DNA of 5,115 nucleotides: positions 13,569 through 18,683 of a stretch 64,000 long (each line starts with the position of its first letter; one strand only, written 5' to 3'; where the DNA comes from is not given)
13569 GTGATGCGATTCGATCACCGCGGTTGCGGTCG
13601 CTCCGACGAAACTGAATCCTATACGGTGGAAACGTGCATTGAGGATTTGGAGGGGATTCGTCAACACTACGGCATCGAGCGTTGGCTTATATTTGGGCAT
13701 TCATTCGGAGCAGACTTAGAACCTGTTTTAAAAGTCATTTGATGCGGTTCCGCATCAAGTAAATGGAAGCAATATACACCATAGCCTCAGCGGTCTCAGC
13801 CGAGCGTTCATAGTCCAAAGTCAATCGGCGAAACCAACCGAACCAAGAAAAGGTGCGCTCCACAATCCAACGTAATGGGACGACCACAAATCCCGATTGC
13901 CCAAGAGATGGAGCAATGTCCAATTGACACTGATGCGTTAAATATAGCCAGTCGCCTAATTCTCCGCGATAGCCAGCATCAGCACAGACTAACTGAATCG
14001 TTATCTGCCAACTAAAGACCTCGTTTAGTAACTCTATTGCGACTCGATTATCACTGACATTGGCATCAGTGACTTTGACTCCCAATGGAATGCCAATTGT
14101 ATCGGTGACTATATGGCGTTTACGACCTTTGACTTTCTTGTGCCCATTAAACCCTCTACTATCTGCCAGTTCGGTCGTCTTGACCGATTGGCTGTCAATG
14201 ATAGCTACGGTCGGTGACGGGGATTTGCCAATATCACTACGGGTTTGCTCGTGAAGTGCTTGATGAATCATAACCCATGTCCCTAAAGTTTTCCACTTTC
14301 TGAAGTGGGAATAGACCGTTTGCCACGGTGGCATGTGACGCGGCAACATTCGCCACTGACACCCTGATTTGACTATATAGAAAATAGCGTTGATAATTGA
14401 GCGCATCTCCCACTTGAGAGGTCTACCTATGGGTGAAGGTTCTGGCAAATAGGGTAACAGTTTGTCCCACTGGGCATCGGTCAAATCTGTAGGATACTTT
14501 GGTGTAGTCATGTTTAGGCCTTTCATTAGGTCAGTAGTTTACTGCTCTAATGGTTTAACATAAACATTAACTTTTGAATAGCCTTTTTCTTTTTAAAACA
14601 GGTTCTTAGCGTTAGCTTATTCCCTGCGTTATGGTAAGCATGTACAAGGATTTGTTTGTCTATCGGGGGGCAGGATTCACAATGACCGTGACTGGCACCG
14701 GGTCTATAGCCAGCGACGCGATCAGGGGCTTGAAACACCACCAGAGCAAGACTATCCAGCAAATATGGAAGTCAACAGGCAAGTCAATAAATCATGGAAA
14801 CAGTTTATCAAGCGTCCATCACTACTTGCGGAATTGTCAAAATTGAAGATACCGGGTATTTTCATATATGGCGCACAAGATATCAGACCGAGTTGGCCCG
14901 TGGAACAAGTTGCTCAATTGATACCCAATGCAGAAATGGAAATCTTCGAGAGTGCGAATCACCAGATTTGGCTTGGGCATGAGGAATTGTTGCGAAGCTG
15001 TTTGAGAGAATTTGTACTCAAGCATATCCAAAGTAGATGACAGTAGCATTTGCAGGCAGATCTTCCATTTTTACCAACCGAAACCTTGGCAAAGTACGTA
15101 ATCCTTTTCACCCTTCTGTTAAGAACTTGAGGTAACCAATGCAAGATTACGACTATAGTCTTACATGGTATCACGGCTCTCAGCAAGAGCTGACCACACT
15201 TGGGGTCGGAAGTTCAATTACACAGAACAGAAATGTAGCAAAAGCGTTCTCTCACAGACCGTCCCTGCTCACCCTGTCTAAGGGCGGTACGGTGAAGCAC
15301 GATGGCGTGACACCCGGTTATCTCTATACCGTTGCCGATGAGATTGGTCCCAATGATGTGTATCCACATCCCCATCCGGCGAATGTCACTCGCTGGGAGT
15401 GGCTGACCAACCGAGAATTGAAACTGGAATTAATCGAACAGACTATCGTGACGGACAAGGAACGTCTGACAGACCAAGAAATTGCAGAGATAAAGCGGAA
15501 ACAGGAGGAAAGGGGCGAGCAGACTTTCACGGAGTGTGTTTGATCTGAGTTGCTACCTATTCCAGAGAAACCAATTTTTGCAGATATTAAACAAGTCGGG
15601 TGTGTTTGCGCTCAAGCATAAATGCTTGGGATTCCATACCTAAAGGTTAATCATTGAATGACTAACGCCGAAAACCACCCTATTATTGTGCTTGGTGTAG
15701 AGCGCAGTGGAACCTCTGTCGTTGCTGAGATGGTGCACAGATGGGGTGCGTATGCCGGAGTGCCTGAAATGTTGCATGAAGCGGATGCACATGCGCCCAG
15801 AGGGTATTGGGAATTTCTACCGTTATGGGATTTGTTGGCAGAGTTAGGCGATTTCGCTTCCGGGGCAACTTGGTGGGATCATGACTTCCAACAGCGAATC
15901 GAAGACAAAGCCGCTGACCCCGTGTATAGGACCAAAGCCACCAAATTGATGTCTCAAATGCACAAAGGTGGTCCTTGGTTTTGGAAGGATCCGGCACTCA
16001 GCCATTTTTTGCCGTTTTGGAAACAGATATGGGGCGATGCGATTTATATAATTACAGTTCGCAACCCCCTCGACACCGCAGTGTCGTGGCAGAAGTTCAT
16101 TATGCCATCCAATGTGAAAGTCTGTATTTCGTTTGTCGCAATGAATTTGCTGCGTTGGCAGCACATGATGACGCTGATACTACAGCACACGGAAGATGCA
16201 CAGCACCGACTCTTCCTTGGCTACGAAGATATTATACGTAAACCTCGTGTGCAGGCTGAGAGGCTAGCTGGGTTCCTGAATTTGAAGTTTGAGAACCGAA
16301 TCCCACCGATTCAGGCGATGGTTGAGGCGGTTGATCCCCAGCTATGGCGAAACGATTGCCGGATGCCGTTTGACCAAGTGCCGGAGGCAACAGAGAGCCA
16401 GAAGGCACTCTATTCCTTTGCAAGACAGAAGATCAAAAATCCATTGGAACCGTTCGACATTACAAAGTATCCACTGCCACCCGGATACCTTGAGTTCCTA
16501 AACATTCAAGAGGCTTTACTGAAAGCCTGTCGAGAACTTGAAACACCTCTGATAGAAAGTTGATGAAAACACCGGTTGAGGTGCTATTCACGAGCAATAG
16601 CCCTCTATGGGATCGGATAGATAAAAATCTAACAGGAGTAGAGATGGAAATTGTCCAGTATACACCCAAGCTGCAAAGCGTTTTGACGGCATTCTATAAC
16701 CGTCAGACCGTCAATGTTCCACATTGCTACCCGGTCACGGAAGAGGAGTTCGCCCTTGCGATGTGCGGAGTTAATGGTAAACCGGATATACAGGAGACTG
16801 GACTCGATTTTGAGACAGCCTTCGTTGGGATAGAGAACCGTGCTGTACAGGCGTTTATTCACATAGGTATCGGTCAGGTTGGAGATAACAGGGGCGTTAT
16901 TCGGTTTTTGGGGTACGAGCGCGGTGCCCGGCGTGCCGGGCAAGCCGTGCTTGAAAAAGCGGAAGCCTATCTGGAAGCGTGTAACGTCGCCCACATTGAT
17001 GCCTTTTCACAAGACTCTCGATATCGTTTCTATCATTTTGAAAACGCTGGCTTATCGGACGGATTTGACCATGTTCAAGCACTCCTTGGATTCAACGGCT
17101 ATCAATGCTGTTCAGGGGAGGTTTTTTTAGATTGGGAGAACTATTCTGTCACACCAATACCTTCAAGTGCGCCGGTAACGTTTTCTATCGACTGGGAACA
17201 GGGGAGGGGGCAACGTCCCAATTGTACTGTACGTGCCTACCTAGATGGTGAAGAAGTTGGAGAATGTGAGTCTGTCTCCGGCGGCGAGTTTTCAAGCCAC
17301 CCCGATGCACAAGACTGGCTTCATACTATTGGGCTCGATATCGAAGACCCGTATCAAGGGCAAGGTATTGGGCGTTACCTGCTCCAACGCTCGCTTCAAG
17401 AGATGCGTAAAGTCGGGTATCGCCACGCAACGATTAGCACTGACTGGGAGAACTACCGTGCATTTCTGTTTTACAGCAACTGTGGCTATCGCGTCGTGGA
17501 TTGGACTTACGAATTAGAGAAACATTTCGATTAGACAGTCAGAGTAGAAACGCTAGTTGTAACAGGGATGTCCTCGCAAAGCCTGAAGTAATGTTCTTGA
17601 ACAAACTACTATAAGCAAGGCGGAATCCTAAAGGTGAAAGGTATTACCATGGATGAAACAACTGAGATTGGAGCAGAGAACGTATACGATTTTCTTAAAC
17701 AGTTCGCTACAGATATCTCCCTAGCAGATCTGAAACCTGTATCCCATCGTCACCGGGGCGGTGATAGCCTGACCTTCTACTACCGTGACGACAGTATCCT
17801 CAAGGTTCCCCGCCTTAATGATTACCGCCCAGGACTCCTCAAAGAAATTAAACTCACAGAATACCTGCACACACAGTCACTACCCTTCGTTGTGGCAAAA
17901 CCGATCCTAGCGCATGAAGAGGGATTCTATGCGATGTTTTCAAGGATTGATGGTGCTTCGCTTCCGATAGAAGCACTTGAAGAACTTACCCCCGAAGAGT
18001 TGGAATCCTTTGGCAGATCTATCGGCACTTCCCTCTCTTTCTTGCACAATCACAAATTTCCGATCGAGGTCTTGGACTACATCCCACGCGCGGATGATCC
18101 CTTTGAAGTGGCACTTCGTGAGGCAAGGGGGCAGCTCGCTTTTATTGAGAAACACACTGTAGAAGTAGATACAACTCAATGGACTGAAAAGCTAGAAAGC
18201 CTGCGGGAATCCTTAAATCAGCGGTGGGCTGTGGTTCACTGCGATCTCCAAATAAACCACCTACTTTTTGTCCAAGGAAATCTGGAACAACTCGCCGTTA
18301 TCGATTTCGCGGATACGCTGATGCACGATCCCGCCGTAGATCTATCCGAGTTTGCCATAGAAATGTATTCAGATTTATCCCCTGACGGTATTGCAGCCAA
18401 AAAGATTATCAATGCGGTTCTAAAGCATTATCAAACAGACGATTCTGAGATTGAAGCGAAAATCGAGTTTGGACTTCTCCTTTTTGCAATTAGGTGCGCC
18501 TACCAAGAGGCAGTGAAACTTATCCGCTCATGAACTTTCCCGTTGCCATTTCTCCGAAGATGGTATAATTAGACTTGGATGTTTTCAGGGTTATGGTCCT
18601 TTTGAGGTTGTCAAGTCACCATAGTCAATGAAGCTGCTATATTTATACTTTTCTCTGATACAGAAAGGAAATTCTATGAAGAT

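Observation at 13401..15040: IS5-family insertion splitting an alpha/beta hydrolase gene, with precise junctions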

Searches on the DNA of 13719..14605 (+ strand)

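Call 16: search_dna_similar(query=window:13719-14605:+, collection=plasmids, mode=distant, max_rows=15)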
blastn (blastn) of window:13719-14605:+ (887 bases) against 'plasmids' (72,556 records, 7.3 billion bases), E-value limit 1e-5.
Records with a match: 9; places in all: 9; records where one place covers at least 80% of the query: 0.
Best place of each record, by identity: 60-80% 9.
By first word of the organism name: Bradyrhizobium 5; Mesorhizobium 1; Acidiphilium 1; Acidithiobacillus 1; Croceicoccus 1.
By predicted mobility (MOB-suite, as given by PLSDB): conjugative 6; non-mobilizable 3.
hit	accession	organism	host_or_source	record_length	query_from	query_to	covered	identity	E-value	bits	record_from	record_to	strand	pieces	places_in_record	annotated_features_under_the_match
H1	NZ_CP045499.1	Mesorhizobium sp. INR15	pure culture,nutrient broth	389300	369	484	13%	74.1%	2e-9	72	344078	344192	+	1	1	IS5 family transposase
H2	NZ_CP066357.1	Bradyrhizobium elkanii USDA 76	Glycine max,DNA isolated from pure ...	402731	380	487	12%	75.0%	5e-10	74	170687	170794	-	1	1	IS5 family transposase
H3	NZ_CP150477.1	Bradyrhizobium ottawaense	Glycine max cv. AC Orford,cell culture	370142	380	487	12%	75.0%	5e-10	74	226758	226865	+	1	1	IS5 family transposase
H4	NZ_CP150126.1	Bradyrhizobium ottawaense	Glycine max cv. AC Orford,cell ...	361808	380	487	12%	75.0%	5e-10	74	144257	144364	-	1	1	IS5 family transposase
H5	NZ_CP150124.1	Bradyrhizobium ottawaense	-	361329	380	487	12%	75.0%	5e-10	74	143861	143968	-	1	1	IS5 family transposase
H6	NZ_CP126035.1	Bradyrhizobium elkanii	Glycine max,soybean,root nodule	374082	380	487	12%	75.0%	5e-10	74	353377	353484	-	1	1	IS5 family transposase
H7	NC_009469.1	Acidiphilium cryptum JF-5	-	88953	374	481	12%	74.3%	3e-7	64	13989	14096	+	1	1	IS5 family transposase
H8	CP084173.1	Acidithiobacillus ferrooxidans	cell culture,River sediment polluted by ...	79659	374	481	12%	74.3%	3e-7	64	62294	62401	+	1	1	IS5 family transposase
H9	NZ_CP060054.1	Croceicoccus marinus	prokaryote,marine sediment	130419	381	481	11%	75.5%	3e-7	65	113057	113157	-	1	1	IS5 family transposase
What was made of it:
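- Tried and rejected: The IS DNA gave only about 110-bp matches at 74-75% identity to other IS5-family genes (call 16).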

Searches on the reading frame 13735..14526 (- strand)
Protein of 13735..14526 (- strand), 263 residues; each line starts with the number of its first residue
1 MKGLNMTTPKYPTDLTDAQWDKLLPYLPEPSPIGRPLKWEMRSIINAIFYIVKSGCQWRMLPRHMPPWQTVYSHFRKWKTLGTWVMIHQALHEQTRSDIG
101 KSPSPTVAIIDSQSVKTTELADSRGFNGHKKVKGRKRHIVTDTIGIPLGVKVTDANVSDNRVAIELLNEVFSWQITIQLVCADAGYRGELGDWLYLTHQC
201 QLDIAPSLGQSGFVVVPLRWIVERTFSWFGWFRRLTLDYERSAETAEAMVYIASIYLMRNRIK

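Call 6: search_protein_families(library=pfam, proteins=[window:13735-14526:-])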
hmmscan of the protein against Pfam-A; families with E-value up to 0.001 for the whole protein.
window:13735-14526:- (263 aa): 3 families
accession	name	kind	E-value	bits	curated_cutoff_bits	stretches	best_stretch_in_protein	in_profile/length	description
PF13340.11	DUF4096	-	6.9e-28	97.2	34.3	1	15-88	1-76/76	Putative transposase of IS4/5 family (DUF4096)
PF01609.27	DDE_Tnp_1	-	4.9e-26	92.2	23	1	104-258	3-200/200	Transposase DDE domain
PF13586.12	DDE_Tnp_1_2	-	3.7e-07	30.9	29.2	1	180-253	1-79/86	Transposase DDE domain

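Call 7: search_protein_families(library=ncbifam, proteins=[window:13735-14526:-])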
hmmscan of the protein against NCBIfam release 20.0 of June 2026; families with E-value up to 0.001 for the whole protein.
window:13735-14526:- (263 aa): 4 families
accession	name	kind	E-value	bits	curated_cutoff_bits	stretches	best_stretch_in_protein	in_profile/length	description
NF033580.1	transpos_IS5_3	equivalog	5.1e-66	222.8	110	1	11-258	1-257/258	IS5 family transposase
NF033520.1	transpos_IS982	equivalog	9.3e-06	25.4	130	1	103-188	80-163/243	IS982 family transposase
NF033551.1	transpos_IS1182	equivalog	2.1e-05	23.6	270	1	127-187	260-322/488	IS1182 family transposase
NF033581.1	transpos_IS5_4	equivalog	0.0003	20.3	140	1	126-202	146-217/285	IS5 family transposase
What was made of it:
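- On IS5 family insertion sequence: Pfam DDE_Tnp_1 92.2 bits and DUF4096 97.2 bits (calls 6, 7).
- Closest known: IS5 proper. Same: It belongs to the same family by transposase homology (NCBIfam IS5 models, call 7).
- Checked: It also matches Pfam DUF4096 and DDE_Tnp_1 (calls 6, 7).
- NCBIfam transpos_IS5_3 222.8 bits (cut-off 110); Pfam DUF4096 97.2 bits and DDE_Tnp_1 92.2 bits (calls 6, 7).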

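Call 8: find_encoding_contigs(protein=window:13735-14526:-, flank=3000, max_places=10)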
Protein window:13735-14526:- (263 aa): no gene with exactly this product is on record in the collection.

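Call 15: find_related_loci(query=window:13735-14526:-, collection=genome_contigs, flank=1500)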
Query window:13735-14526:- (263 aa) in genome_contigs; peptide patterns used: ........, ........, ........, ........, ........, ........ (x = any residue, [..] = any of these).
238 stretches matched a pattern; 185 encode a relative of the query (tblastn E <= 1e-3); the best 80 are kept; 80 distinct loci.
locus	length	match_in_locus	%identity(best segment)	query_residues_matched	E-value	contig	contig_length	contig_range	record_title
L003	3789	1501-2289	96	1-263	1e-177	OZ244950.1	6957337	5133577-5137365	MAG: Candidatus Poribacteria bacterium isolate 1741874c-865a-47cd-958f-7fa2b3d0eca7 genome assembly, chromosome: 1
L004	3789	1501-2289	96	1-263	1e-177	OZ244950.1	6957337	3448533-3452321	MAG: Candidatus Poribacteria bacterium isolate 1741874c-865a-47cd-958f-7fa2b3d0eca7 genome assembly, chromosome: 1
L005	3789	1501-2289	96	1-263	1e-177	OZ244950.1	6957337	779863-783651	MAG: Candidatus Poribacteria bacterium isolate 1741874c-865a-47cd-958f-7fa2b3d0eca7 genome assembly, chromosome: 1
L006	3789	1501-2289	96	1-263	1e-177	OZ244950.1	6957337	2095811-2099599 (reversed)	MAG: Candidatus Poribacteria bacterium isolate 1741874c-865a-47cd-958f-7fa2b3d0eca7 genome assembly, chromosome: 1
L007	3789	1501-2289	96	1-263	1e-177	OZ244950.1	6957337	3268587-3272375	MAG: Candidatus Poribacteria bacterium isolate 1741874c-865a-47cd-958f-7fa2b3d0eca7 genome assembly, chromosome: 1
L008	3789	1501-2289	96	1-263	1e-177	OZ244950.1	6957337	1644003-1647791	MAG: Candidatus Poribacteria bacterium isolate 1741874c-865a-47cd-958f-7fa2b3d0eca7 genome assembly, chromosome: 1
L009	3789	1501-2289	96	1-263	1e-177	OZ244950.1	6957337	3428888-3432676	MAG: Candidatus Poribacteria bacterium isolate 1741874c-865a-47cd-958f-7fa2b3d0eca7 genome assembly, chromosome: 1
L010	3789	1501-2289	96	1-263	1e-177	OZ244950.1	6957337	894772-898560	MAG: Candidatus Poribacteria bacterium isolate 1741874c-865a-47cd-958f-7fa2b3d0eca7 genome assembly, chromosome: 1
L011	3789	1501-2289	96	1-263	1e-177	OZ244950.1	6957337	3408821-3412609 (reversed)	MAG: Candidatus Poribacteria bacterium isolate 1741874c-865a-47cd-958f-7fa2b3d0eca7 genome assembly, chromosome: 1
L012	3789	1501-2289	96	1-263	1e-177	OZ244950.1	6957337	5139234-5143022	MAG: Candidatus Poribacteria bacterium isolate 1741874c-865a-47cd-958f-7fa2b3d0eca7 genome assembly, chromosome: 1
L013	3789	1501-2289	96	1-263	1e-177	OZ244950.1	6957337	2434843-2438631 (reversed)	MAG: Candidatus Poribacteria bacterium isolate 1741874c-865a-47cd-958f-7fa2b3d0eca7 genome assembly, chromosome: 1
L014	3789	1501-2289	96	1-263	1e-177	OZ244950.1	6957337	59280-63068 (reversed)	MAG: Candidatus Poribacteria bacterium isolate 1741874c-865a-47cd-958f-7fa2b3d0eca7 genome assembly, chromosome: 1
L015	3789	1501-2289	96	1-263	1e-177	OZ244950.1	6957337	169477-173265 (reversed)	MAG: Candidatus Poribacteria bacterium isolate 1741874c-865a-47cd-958f-7fa2b3d0eca7 genome assembly, chromosome: 1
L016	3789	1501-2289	96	1-263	1e-177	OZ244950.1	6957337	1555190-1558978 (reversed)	MAG: Candidatus Poribacteria bacterium isolate 1741874c-865a-47cd-958f-7fa2b3d0eca7 genome assembly, chromosome: 1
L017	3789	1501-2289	95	1-263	3e-174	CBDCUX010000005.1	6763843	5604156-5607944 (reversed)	MAG: Candidatus Poribacteria bacterium isolate e6ba5316-27cc-4a72-bad8-a94c688688a0 genome assembly, contig: contig_5, w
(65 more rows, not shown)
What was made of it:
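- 185 relatives were found in Poribacteria genomes and 80 loci fetched (call 15). This IS is highly repeated in related genomes and sits at contig ends in the short-read assembly PYIZ01 (call 15).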

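Call 26: find_encoding_contigs(protein=window:13735-14511:-, flank=1500, max_places=10)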
Protein window:13735-14511:- (258 aa): no gene with exactly this product is on record in the collection.

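Call 45: search_dna_similar(query=window:13735-14526:-, collection=plasmids, mode=protein, max_rows=25)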
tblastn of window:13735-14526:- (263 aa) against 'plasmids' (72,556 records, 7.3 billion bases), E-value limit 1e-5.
In 2 record(s) the limit of 40 matching pieces per record was reached: places in those records are undercounted.
Records with a match: 3423; places in all: 8135; records where one place covers at least 80% of the query: 2251.
Best place of each record, by identity: <60% 3423.
By first word of the organism name: Lactiplantibacillus 438; Streptomyces 384; Acinetobacter 174; Rhizobium 154; Burkholderia 154; Sinorhizobium 134; Ralstonia 122; Shigella 114; Lacticaseibacillus 109; Klebsiella 78; and 229 more.
By predicted mobility (MOB-suite, as given by PLSDB): mobilizable 1263; non-mobilizable 1251; conjugative 909.
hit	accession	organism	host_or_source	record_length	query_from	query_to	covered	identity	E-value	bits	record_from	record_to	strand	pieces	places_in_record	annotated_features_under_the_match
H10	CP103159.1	Bacteroides fragilis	Homo sapiens,cell culture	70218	5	262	98%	46.7%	9e-68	234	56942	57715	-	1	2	IS5 family transposase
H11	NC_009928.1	Acaryochloris marina MBIC11017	-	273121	2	262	99%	45.2%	1e-62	219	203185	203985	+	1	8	IS5 family transposase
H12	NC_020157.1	Anabaena cylindrica PCC 7122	water, most likely pond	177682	11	262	94%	47.4%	4e-53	233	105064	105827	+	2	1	IS5 family transposase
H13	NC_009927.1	Acaryochloris marina MBIC11017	-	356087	11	262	96%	46.4%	2e-62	218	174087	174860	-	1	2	IS5 family transposase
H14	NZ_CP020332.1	Martelella mediterranea DSM 17316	-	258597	5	262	98%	45.2%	1e-58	207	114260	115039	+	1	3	IS5 family transposase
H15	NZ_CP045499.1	Mesorhizobium sp. INR15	pure culture,nutrient broth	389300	5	262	98%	44.5%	2e-57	204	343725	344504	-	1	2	IS5 family transposase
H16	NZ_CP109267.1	Streptomyces sp. NBC_01643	-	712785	11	262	96%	45.3%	3e-54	194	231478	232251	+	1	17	IS5 family transposase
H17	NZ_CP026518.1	Deinococcus sp. NW-56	whole organism,water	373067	3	262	99%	43.7%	2e-63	221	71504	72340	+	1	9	IS5 family transposase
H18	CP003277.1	Streptomyces hygroscopicus subsp. jinggangensis 5008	-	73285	9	262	97%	44.4%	2e-58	206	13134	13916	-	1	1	Tn5741 family transposase | hypothetical protein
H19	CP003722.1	Streptomyces hygroscopicus subsp. jinggangensis TL01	-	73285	9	262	97%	44.4%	2e-58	206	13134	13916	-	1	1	Tn5741 family transposase | hypothetical protein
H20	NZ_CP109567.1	Nocardia sp. NBC_01377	-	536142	3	262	99%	43.1%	3e-56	201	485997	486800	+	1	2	IS5 family transposase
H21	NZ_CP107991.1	Streptomyces canus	-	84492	9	262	97%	44.1%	7e-48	216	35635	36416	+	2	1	IS5 family transposase | hypothetical protein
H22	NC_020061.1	Rhizobium tropici CIAT 899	Phaseolus vulgaris root nodule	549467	8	262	97%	43.6%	2e-60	213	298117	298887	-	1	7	IS5-like element ISRtr4 family transposase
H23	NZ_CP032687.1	Rhizobium sp. CCGE531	Phaseolus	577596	8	262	97%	43.6%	2e-60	213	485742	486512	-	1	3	IS5-like element ISRtr4 family transposase | phosphocholine cytidylyltransferase family protein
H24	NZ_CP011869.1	Pseudonocardia sp. HH130629-09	Apterostigma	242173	3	262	99%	42.7%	3e-35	208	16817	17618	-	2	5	none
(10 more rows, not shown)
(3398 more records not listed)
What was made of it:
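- The closest plasmid-borne transposases are 47% identical or less (call 45).
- Tried and rejected: The protein search gave hits of 47% identity or less (call 45).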

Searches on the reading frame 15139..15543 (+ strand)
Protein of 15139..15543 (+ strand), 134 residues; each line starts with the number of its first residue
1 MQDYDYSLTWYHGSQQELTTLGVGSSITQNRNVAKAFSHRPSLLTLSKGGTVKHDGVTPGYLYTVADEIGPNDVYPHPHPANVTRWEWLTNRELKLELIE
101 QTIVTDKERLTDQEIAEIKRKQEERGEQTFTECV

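Call 25: search_protein_families(library=pfam, proteins=[window:15139-15543:+])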
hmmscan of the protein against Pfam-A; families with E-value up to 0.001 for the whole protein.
window:15139-15543:+ (134 aa): 0 families

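Call 27: find_encoding_contigs(protein=window:15139-15543:+, flank=3000, max_places=5)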
Protein window:15139-15543:+ (134 aa): 2 contigs read that carry it; 2 places shown.
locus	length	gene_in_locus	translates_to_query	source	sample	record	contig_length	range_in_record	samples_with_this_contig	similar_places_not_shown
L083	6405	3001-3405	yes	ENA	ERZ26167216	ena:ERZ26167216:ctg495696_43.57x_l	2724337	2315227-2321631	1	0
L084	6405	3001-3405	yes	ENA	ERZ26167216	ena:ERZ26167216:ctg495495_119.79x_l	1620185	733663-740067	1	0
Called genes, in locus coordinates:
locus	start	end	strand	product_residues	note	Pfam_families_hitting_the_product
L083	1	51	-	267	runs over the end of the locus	PF06182:ABC2_membrane_6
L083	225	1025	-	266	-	PF06182:ABC2_membrane_6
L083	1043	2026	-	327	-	PF00005:ABC_tran, PF13304:AAA_21, PF13732:DrrA1-3_C (faint)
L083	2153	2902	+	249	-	PF00561:Abhydrolase_1, PF12146:Hydrolase_4, PF12697:Abhydrolase_6 (weak)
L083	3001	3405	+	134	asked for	-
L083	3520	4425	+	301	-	PF00685:Sulfotransfer_1, PF13469:Sulfotransfer_3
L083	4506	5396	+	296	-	PF00583:Acetyltransf_1, PF13508:Acetyltransf_7 (weak)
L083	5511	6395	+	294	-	PF01636:APH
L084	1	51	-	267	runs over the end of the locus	PF06182:ABC2_membrane_6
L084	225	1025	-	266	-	PF06182:ABC2_membrane_6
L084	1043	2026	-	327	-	PF00005:ABC_tran, PF13304:AAA_21, PF13732:DrrA1-3_C (faint)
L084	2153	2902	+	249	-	PF00561:Abhydrolase_1, PF12146:Hydrolase_4, PF12697:Abhydrolase_6 (weak)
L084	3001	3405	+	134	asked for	-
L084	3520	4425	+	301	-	PF00685:Sulfotransfer_1, PF13469:Sulfotransfer_3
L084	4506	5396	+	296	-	PF00583:Acetyltransf_1, PF13508:Acetyltransf_7 (weak)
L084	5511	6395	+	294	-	PF01636:APH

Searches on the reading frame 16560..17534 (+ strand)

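Call 25: search_protein_families(library=pfam, proteins=[window:16560-17534:+])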
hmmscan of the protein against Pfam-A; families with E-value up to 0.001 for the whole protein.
window:16560-17534:+ (324 aa): 3 families
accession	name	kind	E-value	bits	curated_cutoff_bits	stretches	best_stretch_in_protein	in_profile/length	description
PF00583.31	Acetyltransf_1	-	1.2e-10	42.1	20.7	1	213-310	25-116/116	Acetyltransferase (GNAT) family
PF13508.13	Acetyltransf_7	-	2.7e-07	31.3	27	1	226-311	8-83/84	Acetyltransferase (GNAT) domain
PF13673.13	Acetyltransf_10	-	6.1e-06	26.7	23.6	1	261-315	59-112/128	Acetyltransferase (GNAT) domain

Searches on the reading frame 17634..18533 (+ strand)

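Call 25: search_protein_families(library=pfam, proteins=[window:17634-18533:+])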
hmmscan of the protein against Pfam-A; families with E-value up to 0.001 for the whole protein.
window:17634-18533:+ (299 aa): 1 family
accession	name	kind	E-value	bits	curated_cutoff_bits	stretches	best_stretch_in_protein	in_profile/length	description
PF01636.29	APH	-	3.9e-18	66.5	23.2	1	42-241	8-210/239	Phosphotransferase enzyme family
